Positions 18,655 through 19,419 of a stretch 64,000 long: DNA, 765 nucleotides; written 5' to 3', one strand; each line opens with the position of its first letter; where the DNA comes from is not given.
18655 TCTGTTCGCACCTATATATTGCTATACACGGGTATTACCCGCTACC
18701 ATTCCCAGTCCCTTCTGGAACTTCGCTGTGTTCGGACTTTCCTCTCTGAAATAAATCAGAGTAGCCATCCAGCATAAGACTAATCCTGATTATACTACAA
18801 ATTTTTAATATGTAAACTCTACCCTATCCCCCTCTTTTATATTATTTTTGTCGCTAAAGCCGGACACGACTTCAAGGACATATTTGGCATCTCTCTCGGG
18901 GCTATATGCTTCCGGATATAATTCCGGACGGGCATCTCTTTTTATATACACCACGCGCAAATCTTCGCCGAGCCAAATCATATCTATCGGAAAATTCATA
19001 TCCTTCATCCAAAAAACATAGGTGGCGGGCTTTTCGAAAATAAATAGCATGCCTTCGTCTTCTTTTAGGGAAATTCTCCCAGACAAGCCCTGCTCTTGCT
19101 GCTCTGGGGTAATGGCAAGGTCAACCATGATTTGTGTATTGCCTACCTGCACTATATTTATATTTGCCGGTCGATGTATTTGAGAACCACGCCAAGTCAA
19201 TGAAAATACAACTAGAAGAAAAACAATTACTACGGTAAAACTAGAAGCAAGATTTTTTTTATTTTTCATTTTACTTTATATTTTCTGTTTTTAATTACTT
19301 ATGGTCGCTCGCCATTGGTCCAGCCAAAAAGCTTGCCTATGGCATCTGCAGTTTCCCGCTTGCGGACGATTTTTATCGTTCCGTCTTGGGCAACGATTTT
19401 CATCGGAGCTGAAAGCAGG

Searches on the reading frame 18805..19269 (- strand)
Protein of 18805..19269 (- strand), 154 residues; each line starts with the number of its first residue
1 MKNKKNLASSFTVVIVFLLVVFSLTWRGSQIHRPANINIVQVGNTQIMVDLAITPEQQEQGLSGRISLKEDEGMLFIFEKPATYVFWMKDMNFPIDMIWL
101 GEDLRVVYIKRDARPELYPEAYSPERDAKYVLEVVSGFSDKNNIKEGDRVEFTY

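Call 25: search_protein_families(library=pfam, proteins=[window:18805-19269:-], max_evalue=0.01)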
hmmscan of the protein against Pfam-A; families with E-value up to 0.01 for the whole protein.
window:18805-19269:- (154 aa): 1 family
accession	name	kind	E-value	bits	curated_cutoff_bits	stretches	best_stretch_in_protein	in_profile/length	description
PF02643.20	DUF192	-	4.4e-31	107.3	27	1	48-152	2-96/96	Uncharacterized ACR, COG1430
